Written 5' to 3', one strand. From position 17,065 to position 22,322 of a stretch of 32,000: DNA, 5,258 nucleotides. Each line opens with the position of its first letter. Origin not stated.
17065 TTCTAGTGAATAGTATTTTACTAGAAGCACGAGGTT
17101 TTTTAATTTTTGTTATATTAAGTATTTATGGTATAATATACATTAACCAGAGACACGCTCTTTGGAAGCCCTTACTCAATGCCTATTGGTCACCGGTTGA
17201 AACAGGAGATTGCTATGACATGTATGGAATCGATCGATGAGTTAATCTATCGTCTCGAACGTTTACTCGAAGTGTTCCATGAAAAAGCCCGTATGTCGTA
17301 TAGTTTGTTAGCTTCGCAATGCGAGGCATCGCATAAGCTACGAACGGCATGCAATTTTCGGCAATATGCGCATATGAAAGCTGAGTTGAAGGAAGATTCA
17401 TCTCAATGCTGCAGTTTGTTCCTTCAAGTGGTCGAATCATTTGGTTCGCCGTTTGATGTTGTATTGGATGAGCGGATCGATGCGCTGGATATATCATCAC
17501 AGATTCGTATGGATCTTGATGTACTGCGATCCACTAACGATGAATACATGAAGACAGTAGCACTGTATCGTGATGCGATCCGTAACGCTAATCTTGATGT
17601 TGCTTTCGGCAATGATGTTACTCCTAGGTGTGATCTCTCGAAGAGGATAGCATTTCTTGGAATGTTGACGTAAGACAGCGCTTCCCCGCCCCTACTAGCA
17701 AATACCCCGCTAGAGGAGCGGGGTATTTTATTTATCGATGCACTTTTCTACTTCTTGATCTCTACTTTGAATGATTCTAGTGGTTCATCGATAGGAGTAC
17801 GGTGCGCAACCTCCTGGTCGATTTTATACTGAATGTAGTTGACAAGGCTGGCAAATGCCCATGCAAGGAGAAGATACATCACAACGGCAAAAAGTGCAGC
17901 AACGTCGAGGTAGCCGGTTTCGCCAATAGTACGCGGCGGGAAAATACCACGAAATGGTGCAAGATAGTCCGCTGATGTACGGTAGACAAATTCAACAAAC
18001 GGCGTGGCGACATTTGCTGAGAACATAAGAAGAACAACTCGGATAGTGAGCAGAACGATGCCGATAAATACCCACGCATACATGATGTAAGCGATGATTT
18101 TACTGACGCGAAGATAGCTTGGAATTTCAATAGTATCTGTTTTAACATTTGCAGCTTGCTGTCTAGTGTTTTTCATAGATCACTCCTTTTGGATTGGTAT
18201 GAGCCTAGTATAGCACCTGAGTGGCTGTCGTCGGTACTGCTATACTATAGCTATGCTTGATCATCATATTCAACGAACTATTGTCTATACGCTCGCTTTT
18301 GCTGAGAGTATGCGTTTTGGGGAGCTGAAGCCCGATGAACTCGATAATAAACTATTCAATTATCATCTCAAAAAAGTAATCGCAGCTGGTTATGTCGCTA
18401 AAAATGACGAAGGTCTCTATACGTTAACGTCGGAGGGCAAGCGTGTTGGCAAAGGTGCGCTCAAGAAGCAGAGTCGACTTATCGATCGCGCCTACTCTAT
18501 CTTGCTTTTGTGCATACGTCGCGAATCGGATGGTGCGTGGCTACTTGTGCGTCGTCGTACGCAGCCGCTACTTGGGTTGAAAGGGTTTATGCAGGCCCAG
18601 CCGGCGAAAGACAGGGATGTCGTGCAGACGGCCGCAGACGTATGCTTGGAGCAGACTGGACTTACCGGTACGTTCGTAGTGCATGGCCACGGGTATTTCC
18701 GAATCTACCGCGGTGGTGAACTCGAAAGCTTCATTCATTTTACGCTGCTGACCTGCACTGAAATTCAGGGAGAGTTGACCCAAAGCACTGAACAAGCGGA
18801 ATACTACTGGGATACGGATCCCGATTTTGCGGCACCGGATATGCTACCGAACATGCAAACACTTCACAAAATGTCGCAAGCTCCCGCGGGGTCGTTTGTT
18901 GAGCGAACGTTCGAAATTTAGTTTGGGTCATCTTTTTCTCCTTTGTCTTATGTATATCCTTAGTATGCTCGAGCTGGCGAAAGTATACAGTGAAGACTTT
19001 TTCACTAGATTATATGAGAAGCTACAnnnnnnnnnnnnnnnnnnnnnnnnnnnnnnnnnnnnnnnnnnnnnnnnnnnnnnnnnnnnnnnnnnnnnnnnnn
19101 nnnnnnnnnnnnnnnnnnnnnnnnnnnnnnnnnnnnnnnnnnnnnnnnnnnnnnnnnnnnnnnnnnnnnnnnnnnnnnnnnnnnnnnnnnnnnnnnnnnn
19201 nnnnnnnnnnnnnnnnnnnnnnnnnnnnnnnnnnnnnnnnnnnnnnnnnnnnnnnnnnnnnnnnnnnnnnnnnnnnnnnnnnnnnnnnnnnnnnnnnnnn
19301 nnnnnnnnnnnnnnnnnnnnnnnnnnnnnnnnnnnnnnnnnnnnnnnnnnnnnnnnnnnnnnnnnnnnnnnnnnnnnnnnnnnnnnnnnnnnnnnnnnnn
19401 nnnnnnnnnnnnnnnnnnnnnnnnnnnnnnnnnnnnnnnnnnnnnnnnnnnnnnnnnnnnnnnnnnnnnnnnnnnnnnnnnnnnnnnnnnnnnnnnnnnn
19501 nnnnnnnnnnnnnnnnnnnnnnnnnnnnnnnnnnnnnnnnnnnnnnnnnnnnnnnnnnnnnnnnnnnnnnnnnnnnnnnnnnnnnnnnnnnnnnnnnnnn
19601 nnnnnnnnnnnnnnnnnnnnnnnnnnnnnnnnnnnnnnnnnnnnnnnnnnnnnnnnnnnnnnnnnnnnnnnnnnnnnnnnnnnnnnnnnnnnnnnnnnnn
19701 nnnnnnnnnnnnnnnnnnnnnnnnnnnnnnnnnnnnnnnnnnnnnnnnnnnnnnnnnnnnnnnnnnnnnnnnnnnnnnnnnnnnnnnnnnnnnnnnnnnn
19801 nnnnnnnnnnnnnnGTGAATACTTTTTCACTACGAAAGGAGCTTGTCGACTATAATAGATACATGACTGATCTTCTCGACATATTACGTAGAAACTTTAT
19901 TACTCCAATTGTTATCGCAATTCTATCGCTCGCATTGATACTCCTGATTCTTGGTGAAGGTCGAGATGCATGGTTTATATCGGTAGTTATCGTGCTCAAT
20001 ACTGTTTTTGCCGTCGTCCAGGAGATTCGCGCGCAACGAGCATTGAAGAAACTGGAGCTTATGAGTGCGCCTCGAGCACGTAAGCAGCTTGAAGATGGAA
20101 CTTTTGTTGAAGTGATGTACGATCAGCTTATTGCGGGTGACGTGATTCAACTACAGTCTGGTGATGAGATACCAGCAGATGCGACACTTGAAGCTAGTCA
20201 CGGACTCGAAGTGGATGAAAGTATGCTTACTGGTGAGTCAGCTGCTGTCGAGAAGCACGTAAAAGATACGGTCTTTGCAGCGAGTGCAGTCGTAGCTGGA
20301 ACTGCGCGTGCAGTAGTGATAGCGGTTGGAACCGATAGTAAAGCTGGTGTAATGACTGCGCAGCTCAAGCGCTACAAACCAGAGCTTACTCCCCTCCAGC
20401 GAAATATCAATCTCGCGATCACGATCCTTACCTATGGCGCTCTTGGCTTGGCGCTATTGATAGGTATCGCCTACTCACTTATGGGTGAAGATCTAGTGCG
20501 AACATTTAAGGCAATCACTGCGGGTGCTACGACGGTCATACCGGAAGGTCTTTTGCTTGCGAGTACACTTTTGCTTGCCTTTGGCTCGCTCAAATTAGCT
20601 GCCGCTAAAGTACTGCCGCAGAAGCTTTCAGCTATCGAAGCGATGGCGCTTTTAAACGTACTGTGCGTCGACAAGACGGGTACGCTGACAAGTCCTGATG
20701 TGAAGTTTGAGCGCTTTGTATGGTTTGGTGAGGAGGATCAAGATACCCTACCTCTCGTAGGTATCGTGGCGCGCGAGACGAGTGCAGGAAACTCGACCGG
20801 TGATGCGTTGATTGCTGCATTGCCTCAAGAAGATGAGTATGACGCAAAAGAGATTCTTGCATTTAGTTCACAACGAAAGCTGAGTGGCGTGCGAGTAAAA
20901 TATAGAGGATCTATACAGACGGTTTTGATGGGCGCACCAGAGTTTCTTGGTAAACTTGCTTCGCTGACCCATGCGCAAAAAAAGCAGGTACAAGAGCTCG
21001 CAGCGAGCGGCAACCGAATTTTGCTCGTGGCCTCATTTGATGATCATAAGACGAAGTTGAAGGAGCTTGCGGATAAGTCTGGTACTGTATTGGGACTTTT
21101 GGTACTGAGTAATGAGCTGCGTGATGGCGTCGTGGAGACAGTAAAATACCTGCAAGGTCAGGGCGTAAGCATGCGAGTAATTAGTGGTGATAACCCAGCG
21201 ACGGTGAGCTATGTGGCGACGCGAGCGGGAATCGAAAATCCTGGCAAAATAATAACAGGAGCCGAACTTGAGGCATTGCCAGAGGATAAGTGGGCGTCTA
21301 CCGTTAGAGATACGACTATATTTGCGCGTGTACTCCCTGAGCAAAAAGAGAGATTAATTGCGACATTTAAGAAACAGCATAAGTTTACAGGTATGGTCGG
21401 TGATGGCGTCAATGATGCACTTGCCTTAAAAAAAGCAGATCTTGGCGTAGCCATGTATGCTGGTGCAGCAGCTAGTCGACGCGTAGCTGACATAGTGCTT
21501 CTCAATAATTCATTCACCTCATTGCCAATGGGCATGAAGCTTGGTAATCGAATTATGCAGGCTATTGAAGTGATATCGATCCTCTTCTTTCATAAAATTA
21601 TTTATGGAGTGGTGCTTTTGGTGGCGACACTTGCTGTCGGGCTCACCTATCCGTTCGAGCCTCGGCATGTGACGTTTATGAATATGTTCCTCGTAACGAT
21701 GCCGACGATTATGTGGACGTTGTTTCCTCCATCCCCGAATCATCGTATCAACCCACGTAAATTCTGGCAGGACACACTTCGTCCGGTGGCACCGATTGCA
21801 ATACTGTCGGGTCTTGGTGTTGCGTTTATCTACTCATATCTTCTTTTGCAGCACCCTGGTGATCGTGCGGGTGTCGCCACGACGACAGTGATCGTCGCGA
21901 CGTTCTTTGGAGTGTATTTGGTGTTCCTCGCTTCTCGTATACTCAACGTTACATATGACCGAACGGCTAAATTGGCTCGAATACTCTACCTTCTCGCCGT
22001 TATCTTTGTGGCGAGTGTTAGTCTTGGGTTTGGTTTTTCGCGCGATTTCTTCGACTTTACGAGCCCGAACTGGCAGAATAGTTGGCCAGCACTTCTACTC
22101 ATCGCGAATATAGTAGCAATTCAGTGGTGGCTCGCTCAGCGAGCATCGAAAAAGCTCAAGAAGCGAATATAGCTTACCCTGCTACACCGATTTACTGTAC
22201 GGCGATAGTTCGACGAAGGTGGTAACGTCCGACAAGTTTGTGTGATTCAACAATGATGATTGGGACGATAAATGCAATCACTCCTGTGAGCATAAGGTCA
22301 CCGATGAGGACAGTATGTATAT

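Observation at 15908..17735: Three tandem self-contained cassettes: conserved promoter, leader and terminator DNA around highly diverged ~150-aa proteins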

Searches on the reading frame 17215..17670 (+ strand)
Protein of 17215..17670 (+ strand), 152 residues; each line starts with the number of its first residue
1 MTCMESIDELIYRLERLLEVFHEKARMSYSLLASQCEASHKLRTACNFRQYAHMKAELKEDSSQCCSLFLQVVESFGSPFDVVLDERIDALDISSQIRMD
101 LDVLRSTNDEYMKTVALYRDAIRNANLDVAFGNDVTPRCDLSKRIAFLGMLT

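Call 10: search_protein_families(library=pfam, proteins=[window:17215-17670:+], max_evalue=1)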
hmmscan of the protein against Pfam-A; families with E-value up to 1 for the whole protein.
window:17215-17670:+ (152 aa): 1 family
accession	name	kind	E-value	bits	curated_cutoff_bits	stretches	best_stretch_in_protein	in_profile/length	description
PF07476.17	MAAL_C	-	0.13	11.9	27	1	40-129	67-154/249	Methylaspartate ammonia-lyase C-terminus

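Call 11: search_protein_families(library=ncbifam, proteins=[window:17215-17670:+], max_evalue=1)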
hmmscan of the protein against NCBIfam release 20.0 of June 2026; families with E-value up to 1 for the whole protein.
window:17215-17670:+ (152 aa): 0 families

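Call 16: search_protein_families(library=phrogs, proteins=[window:17215-17670:+], max_evalue=0.1)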
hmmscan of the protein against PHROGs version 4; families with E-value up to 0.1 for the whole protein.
window:17215-17670:+ (152 aa): 1 family
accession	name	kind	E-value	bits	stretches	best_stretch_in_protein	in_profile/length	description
phrog_29047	-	unknown function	0.091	13.7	0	36-81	104-148/159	-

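Call 17: search_protein_families(library=padloc, proteins=[window:17215-17670:+], max_evalue=0.1)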
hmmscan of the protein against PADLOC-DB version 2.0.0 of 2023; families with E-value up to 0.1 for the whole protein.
window:17215-17670:+ (152 aa): 0 families

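Call 24: find_homologous_proteins(query=window:17215-17670:+)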
Query window:17215-17670:+ (152 aa): 1 proteins with E <= 0.001 among 76 candidates.
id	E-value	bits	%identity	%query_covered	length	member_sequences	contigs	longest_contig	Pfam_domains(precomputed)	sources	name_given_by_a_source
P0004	1.0e-91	322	99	100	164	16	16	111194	-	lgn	-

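Call 26: find_encoding_contigs(protein=P0004, flank=10000, max_places=10)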
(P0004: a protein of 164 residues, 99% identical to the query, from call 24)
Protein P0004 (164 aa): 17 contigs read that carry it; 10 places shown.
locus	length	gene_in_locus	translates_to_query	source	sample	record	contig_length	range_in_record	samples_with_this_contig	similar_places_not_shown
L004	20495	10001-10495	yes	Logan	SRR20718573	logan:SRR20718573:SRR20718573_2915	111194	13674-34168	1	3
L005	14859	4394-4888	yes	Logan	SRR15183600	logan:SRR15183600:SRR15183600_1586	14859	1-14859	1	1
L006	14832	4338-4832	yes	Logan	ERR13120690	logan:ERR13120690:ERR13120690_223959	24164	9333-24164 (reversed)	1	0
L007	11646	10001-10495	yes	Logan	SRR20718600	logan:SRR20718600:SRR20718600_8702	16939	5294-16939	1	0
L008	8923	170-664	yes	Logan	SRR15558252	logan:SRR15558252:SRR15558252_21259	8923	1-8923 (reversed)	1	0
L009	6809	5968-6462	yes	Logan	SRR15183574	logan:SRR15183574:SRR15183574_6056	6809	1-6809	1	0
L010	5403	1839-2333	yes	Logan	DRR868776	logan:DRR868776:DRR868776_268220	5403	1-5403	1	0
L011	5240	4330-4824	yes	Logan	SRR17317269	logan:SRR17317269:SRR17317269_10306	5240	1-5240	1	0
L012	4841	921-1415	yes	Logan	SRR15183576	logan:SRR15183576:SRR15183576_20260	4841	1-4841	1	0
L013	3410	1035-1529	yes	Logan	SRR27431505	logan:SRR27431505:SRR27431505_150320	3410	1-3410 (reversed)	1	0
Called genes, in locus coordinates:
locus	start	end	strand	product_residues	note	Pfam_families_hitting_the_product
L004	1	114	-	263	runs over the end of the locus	PF22435:MRM3-like_sub_bind (faint), PF00588:SpoU_methylase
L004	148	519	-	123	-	PF08818:DUF1801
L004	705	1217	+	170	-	-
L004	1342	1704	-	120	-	PF00293:NUDIX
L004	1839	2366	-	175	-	PF07963:N_methyl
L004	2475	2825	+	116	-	PF13560:HTH_31, PF01381:HTH_3, PF12844:HTH_19, PF13443:HTH_26 (weak)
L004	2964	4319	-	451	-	PF09903:DUF2130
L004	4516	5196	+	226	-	PF03887:YfbU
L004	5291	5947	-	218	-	-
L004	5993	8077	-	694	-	PF01083:Cutinase, PF00092:VWA, PF13519:VWA_2, PF25106:VWA_4, PF18911:PKD_4, PF00801:PKD (weak)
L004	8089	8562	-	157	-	-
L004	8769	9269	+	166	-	-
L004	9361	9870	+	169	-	-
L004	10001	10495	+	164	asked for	-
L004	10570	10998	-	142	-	PF02325:CCB3_YggT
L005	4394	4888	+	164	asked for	-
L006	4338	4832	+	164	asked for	-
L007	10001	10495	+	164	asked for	-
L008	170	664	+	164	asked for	-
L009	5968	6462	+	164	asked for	-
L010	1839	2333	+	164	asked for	-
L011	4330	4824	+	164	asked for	-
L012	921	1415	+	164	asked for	-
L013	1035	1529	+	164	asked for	-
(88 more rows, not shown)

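Call 39: search_solved_structures(query=window:17215-17670:+, max_evalue=10)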
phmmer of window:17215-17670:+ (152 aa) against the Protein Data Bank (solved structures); distinct sequences matched with E-value up to 10: 0.

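Call 56: predict_structure(protein=window:17215-17670:+)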
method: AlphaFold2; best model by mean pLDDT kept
length: 152 residues; sequences in the alignment: 1
mean_pLDDT: 36.7   pTM: 0.21
mean pLDDT of the five models: 36.7, 35.4, 35.4, 33.4, 32.8
residues with pLDDT >= 90: 0; 70-90: 0; 50-70: 2; < 50: 150
segments of 3 or more residues with pLDDT < 50: 1-108, 110-112, 114-152
pLDDT, mean of each block of 10 residues (from residue 1): 36 45 37 35 32 35 37 35 31 35 45 47 39 32 30 30
secondary structure, 60 per line:
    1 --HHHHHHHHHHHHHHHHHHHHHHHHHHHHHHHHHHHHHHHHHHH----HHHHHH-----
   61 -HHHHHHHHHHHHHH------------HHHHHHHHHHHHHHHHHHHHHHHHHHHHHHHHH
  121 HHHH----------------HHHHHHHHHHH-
elements in order: H3-45 H50-55 H62-75 H88-124 H141-151

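Call 66: find_related_loci(query=window:17215-17670:+, collection=viral_contigs, flank=5000)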
Query window:17215-17670:+ (152 aa) in viral_contigs; peptide patterns used: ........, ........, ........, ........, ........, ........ (x = any residue, [..] = any of these).
15 stretches matched a pattern, but none encodes a relative of the query by tblastn (E <= 1e-3).

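Call 106: search_protein_families(library=pfam, proteins=[L103:4678-5130:+, L098:4677-5129:+, L103:1883-3331:+, L103:507-827:+], max_evalue=1)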
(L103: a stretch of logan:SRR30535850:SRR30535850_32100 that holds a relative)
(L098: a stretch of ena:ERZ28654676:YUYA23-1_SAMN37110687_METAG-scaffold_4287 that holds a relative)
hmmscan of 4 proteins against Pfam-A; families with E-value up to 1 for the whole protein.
L103:4678-5130:+ (151 aa): 0 families

L098:4677-5129:+ (151 aa): 1 family
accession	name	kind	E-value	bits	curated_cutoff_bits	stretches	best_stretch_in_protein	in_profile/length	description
PF05597.16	Phasin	-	0.017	15.7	28.8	1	52-103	63-112/126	Poly(hydroxyalcanoate) granule associated protein (phasin)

L103:1883-3331:+ (483 aa): 52 families (the best 25 are shown)
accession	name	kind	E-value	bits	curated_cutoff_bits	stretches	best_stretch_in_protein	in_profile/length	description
PF00005.33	ABC_tran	-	3.8e-47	160.8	25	2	312-441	1-137/137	ABC transporter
PF13304.12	AAA_21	-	3.7e-16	60.5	27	3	403-468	228-299/304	AAA domain, putative AbiEii toxin, Type IV TA system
PF02463.25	SMC_N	-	1.5e-13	51.1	40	3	106-169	136-203/220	RecF/RecN/SMC N terminal domain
PF13555.12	AAA_29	-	9.2e-11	41.8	27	2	23-49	19-45/61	P-loop containing region of AAA domain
PF13476.12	AAA_23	-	1.6e-09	39.2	27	2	27-47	20-40/201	AAA domain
PF12848.13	ABC_tran_Xtn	-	8.2e-08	32.7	25.9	1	177-234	2-57/85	ABC transporter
PF13604.12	AAA_30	-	3.2e-07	30.7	27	2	24-213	15-173/191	AAA domain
PF13401.12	AAA_22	-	5.6e-07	30.4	27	1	321-458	4-108/130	AAA domain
PF13191.12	AAA_16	-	1.2e-06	29.6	32.6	2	321-450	22-151/167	AAA ATPase domain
PF13175.12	AAA_15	-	1.5e-05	25.2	32.1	2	31-47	28-44/374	AAA ATPase domain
PF05729.18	NACHT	-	3.6e-05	24.1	26.7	1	325-347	3-25/167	NACHT domain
PF00931.28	NB-ARC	-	9.4e-05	22.2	23.5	1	322-356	18-52/248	NB-ARC domain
PF01637.24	ATPase_2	-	0.0001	22.6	33.2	1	325-416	23-108/225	ATPase domain predominantly from Archaea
PF25199.1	nSTAND_NTPase5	-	0.00016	22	34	1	321-372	40-84/145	Novel STAND NTPase 5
PF19993.5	DO-GTPase2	-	0.00027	21.1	27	1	28-43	2-17/226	Double-GTPase 2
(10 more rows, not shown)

L103:507-827:+ (107 aa): 1 family
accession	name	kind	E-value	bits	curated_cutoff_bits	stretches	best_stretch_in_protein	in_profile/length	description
PF04819.17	DUF716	-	0.16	12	25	1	16-60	55-99/138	Family of unknown function (DUF716)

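Call 115: search_protein_families(library=ncbifam, proteins=[L103:1883-3331:+, L103:4678-5130:+], max_evalue=0.001)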
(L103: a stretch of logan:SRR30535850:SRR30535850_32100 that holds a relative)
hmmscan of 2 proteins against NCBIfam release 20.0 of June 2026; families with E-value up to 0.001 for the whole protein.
L103:1883-3331:+ (483 aa): 196 families (the best 25 are shown)
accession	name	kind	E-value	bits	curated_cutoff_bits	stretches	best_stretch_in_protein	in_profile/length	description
NF000355.4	ribo_prot_ABC_F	equivalog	1e-119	400.7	380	1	1-476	3-493/499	ribosomal protection-like ABC-F family protein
NF000170.2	ABCF_Vga_all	exception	1.2e-85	288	725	1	4-475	7-446/521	Vga family ABC-F type ribosomal protection protein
NF000168.2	ABCF_Msr_all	exception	2.7e-78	263.7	680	1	2-474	7-470/487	Msr family ABC-F type ribosomal protection protein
NF043038.1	ABCF_CplR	exception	6e-77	259.6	780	1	2-473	3-460/544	ABC-F type ribosomal protection protein CplR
NF008775.0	PRK11819.1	equivalog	4.7e-75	253.3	599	2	102-473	159-506/556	energy-dependent translational throttle protein EttA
TIGR03719.1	ABC_ABC_ChvD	subfamily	3.7e-74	250.3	806.75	2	103-475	158-506/552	energy-dependent translational throttle protein EttA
NF050005.1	ABC_ATPase_Uup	equivalog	3.3e-71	240.3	900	2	93-481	143-510/636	ATP-binding cassette ATPase Uup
NF000169.2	ABCF_Sal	exception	1.4e-68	231.9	725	3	104-383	128-402/542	Sal family ABC-F type ribosomal protection protein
NF000171.1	ABCF_producer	exception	2.1e-66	224.5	800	2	104-475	161-527/541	TlrC/CarA/OleB/SrmB family ABC-F type ribosomal protection protein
NF008358.0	PRK11147.1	equivalog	2.7e-66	224.1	936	3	83-383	131-406/635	ABC transporter ATP-binding protein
NF011646.0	PRK15064.1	equivalog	4.9e-65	220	762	2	100-475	149-501/530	ABC-F family ATPase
NF000167.2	ABCF_Lsa_all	exception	2.1e-64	218.3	750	1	7-475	10-485/492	Lsa family ABC-F type ribosomal protection protein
NF000514.1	ABCF_OptrA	exception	3.1e-60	204.2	1450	2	103-475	179-525/655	ABC-F type ribosomal protection protein OptrA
NF007921.0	PRK10636.1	equivalog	8.5e-59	199.4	917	2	104-471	147-489/638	ABC transporter ATP-binding protein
NF000256.1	MsrSA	exception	2.6e-50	171.4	1100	1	99-473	95-470/488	ABC-F type ribosomal protection protein Msr(A)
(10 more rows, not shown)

L103:4678-5130:+ (151 aa): 0 families

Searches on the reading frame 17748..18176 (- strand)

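Call 12: search_protein_families(library=pfam, proteins=[window:17748-18176:-], max_evalue=0.001)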
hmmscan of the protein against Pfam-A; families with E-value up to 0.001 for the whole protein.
window:17748-18176:- (142 aa): 1 family
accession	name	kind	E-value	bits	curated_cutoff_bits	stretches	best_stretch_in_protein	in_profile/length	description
PF02325.22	YGGT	-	1.2e-07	32.5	27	1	37-104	5-66/70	YGGT family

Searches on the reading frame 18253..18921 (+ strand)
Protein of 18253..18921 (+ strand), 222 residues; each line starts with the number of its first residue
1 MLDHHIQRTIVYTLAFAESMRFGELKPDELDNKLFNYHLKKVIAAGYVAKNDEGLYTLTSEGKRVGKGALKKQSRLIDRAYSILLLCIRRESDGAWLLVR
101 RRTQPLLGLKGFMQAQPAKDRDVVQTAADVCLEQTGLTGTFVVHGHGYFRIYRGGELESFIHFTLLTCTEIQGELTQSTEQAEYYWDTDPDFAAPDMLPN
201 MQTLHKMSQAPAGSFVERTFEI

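Call 12: search_protein_families(library=pfam, proteins=[window:18253-18921:+], max_evalue=0.001)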
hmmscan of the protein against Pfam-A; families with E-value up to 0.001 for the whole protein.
window:18253-18921:+ (222 aa): 1 family
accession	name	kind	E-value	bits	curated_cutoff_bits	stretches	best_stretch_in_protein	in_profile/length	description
PF24038.1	DUF7347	-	4.8e-05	24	27.6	1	9-65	15-73/77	Domain of unknown function (DUF7347)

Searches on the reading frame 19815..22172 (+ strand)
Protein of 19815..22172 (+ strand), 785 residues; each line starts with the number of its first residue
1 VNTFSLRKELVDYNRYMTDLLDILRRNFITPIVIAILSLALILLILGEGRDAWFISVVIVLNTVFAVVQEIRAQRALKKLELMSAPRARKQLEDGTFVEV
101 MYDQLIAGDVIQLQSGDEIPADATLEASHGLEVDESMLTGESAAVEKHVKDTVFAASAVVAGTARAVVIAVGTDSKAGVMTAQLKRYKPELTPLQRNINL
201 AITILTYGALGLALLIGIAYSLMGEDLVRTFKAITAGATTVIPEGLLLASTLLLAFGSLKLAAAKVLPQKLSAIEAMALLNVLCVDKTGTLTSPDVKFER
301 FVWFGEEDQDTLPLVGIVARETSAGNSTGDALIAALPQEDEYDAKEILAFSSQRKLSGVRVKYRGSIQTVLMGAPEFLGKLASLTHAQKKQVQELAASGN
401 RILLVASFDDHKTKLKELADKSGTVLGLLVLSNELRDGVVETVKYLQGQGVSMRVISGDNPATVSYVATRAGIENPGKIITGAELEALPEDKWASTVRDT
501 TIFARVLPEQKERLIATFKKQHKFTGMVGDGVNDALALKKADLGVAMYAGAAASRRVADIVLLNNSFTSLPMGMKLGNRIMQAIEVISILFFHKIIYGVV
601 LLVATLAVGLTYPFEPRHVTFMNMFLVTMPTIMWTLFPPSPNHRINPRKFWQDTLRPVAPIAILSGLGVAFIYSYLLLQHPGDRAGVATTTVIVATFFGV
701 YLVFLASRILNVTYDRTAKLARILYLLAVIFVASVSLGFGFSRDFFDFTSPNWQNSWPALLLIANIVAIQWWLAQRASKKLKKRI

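Call 12: search_protein_families(library=pfam, proteins=[window:19815-22172:+], max_evalue=0.001)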
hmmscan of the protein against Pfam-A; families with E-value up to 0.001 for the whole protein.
window:19815-22172:+ (785 aa): 2 families
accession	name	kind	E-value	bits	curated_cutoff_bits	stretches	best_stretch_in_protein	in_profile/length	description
PF00122.25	E1-E2_ATPase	-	6.6e-38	130.5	28.1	1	84-263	3-180/181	E1-E2 ATPase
PF00702.32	Hydrolase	-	9.1e-19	69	26.4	1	282-542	3-191/191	haloacid dehalogenase-like hydrolase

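Call 31: find_related_loci(query=window:19815-22169:+, collection=genome_contigs, flank=10000)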
Query window:19815-22169:+ (785 aa) in genome_contigs; peptide patterns used: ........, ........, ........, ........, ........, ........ (x = any residue, [..] = any of these).
30 stretches matched a pattern; 2 encode a relative of the query (tblastn E <= 1e-3); 2 distinct loci.
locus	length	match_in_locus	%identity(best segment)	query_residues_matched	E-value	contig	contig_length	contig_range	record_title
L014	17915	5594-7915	63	13-782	0e+0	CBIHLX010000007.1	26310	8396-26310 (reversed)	MAG TPA_asm: uncultured bacterium isolate SRR17255031_binner123_Refined_24 genome assembly, contig: ERZ27337142.159, who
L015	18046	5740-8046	58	14-782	0e+0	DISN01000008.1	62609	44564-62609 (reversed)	MAG TPA_asm: Candidatus Saccharibacteria bacterium UBA6209 UBA6209_contig_16464, whole genome shotgun sequence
